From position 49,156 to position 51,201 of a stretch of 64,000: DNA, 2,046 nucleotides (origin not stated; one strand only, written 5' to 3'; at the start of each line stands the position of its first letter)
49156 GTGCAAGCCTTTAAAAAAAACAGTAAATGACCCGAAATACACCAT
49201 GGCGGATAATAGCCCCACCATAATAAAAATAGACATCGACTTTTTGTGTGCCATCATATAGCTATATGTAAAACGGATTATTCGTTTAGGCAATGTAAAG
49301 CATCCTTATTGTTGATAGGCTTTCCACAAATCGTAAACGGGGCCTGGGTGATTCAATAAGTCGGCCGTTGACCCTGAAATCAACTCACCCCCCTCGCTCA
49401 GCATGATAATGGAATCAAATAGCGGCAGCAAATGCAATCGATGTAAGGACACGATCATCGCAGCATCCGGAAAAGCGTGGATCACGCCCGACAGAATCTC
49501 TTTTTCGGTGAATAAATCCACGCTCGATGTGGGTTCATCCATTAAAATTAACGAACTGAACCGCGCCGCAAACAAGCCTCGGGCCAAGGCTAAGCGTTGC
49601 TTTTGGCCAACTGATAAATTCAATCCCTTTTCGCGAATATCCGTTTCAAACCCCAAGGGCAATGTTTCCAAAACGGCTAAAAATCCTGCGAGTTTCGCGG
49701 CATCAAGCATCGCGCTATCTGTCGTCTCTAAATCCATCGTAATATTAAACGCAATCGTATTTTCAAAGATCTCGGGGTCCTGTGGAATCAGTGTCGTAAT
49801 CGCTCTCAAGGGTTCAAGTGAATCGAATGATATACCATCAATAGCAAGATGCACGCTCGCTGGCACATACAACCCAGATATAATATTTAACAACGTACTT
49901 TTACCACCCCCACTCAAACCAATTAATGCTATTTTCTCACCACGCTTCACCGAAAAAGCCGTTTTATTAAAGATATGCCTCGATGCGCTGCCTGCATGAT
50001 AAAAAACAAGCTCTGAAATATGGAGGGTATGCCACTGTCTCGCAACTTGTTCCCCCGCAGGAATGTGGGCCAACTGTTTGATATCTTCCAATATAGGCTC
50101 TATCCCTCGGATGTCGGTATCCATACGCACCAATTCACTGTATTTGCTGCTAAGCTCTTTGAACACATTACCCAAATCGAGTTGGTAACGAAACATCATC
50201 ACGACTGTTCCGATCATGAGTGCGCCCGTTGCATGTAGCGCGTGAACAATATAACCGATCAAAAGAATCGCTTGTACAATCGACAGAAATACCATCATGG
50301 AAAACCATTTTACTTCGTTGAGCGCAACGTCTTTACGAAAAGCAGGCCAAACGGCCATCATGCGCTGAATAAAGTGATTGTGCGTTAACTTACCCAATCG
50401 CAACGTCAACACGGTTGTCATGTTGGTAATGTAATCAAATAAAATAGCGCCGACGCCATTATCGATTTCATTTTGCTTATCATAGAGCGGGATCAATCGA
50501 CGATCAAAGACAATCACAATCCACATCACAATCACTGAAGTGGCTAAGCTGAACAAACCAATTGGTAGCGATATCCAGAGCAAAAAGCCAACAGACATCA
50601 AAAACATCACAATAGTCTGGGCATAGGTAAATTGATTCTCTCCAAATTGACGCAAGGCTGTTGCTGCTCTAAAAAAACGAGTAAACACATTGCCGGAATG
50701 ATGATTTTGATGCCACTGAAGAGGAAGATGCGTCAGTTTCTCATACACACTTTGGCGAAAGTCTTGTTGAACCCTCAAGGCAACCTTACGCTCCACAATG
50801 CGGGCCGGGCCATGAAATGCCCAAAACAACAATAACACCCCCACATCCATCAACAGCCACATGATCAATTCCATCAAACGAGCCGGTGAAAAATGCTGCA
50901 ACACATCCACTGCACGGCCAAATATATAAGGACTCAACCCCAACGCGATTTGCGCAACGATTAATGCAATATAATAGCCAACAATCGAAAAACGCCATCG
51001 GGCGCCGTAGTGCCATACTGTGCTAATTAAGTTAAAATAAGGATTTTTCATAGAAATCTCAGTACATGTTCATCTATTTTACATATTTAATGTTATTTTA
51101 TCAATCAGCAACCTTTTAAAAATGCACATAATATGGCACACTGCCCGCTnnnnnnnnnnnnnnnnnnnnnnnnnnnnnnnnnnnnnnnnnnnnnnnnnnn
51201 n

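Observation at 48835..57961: Gtr-like lipid-carrier glycan-modification locus with an added FAD-oxidoreductase/SDR pair, an ABC exporter and two polytopic paralogues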

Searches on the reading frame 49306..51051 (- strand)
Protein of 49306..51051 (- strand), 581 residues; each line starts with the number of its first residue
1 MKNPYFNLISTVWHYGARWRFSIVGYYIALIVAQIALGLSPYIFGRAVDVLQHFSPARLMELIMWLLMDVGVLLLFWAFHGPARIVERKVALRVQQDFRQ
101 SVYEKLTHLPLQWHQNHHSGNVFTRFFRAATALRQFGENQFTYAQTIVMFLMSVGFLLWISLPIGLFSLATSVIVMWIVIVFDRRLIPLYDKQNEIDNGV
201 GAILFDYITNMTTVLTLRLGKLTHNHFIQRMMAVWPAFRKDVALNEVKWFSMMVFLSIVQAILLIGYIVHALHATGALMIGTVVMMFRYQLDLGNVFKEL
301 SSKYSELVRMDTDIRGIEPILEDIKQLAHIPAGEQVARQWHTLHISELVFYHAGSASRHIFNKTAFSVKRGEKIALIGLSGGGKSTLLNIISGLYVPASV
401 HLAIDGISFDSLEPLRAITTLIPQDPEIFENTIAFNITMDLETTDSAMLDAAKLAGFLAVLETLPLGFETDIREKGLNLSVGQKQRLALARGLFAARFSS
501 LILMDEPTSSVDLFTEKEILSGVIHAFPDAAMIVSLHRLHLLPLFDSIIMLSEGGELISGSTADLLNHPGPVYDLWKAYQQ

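Call 3: search_protein_families(library=pfam, proteins=[window:49306-51051:-], max_evalue=0.01)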
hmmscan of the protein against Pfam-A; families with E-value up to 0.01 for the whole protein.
window:49306-51051:- (581 aa): 3 families
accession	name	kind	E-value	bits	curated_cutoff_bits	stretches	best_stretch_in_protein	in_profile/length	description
PF00005.33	ABC_tran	-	3e-22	80.1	25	1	362-509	2-137/137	ABC transporter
PF00664.28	ABC_membrane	-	4.3e-18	66.4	28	1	27-287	5-264/274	ABC transporter transmembrane region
PF13555.12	AAA_29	-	0.00054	20.1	27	1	359-399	10-50/61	P-loop containing region of AAA domain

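Call 4: search_protein_families(library=ncbifam, proteins=[window:49306-51051:-], max_evalue=0.01)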
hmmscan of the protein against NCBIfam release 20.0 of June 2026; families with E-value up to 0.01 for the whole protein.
window:49306-51051:- (581 aa): 185 families (the best 25 are shown)
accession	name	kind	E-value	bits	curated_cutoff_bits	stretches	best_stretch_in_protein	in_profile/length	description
TIGR02204.1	MsbA_rel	hypoth_equivalog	1e-55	189.5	780.4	1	8-568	5-564/576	ABC transporter, permease/ATP-binding protein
TIGR03375.1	type_I_sec_LssB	subfamily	5.4e-54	183.6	693.1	1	92-566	218-689/696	type I secretion system permease/ATPase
TIGR02857.1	CydD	equivalog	1e-49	170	435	2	331-551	309-529/529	thiol reductant ABC exporter subunit CydD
NF045513.1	HepA_fam_ABC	equivalog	2.2e-48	165.1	725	1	75-580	107-607/610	heterocyst formation ABC transporter subunit HepA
TIGR02203.1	MsbA_lipidA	equivalog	2.9e-48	164.7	602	1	28-571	21-561/572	lipid A export permease/ATP-binding protein MsbA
TIGR00958.1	3a01208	subfamily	4.7e-47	160.7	874.6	1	17-573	158-707/711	antigen peptide transporter 2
TIGR02868.1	CydC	equivalog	1.2e-46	159.4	329.05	1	84-538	74-529/530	thiol reductant ABC exporter subunit CydC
NF010178.0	PRK13657.1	equivalog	2.3e-46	158.5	733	1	29-578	28-569/588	glucan ABC transporter ATP-binding protein/ permease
TIGR03796.1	NHLM_micro_ABC1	equivalog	1.2e-45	156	853.3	1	75-573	206-706/710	NHLP family bacteriocin export ABC transporter peptidase/permease/ATPase subunit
TIGR03797.1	NHLM_micro_ABC2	equivalog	2.9e-42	145.1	709.4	1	70-575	178-681/686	NHLP bacteriocin export ABC transporter permease/ATPase subunit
TIGR01842.1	type_I_sec_PrtD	subfamily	9.7e-41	139.9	510.15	1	58-567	41-542/544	type I secretion system permease/ATPase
TIGR01193.1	bacteriocin_ABC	subfamily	2e-40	139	523.85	1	100-575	233-705/708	peptide cleavage/export ABC transporter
TIGR01846.1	type_I_sec_HlyB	subfamily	1.1e-39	136.3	725.55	1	28-577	147-690/694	type I secretion system permease/ATPase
NF008364.0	PRK11160.1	equivalog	2.6e-39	135.3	630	1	84-575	81-571/575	heme ABC transporter ATP-binding protein/permease CydC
NF052233.1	CphA_assoc_ABC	equivalog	4e-39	134.6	880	1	20-579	183-743/766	cyanophycin metabolism-associated ABC transporter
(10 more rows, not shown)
